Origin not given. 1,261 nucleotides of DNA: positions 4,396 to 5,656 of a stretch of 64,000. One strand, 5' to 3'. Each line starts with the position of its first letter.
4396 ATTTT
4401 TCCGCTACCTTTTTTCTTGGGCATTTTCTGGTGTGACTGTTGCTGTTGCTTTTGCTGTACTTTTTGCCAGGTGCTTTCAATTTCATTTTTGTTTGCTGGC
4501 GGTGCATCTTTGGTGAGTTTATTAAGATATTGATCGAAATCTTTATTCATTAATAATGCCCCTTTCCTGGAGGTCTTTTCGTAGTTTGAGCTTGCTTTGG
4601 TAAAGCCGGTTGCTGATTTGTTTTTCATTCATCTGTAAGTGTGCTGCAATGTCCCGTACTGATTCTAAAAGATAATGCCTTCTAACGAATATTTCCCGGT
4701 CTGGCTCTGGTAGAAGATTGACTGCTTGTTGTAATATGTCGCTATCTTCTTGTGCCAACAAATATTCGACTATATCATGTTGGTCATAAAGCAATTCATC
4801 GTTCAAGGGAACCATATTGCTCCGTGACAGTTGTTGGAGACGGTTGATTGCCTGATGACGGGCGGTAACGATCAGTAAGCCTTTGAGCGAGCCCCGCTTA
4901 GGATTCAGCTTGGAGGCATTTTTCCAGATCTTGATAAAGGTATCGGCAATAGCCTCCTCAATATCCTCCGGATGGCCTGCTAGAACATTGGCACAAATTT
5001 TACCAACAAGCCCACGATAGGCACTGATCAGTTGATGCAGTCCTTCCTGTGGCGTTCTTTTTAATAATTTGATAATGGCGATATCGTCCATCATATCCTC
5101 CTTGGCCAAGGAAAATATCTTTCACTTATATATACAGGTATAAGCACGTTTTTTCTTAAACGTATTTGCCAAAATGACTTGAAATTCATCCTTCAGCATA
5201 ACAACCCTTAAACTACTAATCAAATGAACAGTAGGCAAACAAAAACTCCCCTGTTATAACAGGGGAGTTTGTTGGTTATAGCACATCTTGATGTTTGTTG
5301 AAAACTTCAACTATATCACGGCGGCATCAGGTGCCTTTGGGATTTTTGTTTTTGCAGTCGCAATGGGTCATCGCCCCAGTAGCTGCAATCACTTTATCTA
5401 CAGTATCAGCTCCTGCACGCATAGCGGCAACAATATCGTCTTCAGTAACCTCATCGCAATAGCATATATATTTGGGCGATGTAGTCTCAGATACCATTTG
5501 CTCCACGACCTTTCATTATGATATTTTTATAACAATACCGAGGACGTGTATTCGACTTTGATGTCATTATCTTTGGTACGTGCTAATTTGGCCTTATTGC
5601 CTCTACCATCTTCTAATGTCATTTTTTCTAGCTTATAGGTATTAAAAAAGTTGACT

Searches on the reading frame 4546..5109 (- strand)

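Call 5: search_protein_families(library=pfam, proteins=[window:4546-5109:-], max_evalue=1)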
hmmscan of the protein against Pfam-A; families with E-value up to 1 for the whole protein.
window:4546-5109:- (188 aa): 3 families
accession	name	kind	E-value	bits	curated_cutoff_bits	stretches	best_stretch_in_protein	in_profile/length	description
PF04542.20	Sigma70_r2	-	4.6e-11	42.8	24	1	27-96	1-70/71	Sigma-70 region 2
PF08281.18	Sigma70_r4_2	-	1.3e-08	34.7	25.7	1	124-176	2-54/54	Sigma-70, region 4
PF04545.22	Sigma70_r4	-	0.075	13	24.1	1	132-178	4-50/50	Sigma-70, region 4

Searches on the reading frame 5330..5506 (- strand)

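Call 5: search_protein_families(library=pfam, proteins=[window:5330-5506:-], max_evalue=1)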
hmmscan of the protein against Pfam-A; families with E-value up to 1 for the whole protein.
window:5330-5506:- (59 aa): 3 families
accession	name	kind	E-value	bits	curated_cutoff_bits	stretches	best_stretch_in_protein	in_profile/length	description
PF04324.20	Fer2_BFD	-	9.5e-10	39.1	26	1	13-50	1-38/50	BFD-like [2Fe-2S] binding domain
PF17806.6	SO_alpha_A3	-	0.078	13.7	23.1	1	12-39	4-31/87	Sarcosine oxidase A3 domain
PF16246.10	DUF4903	-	0.081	13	25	1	2-52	5-55/190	Domain of unknown function (DUF4903)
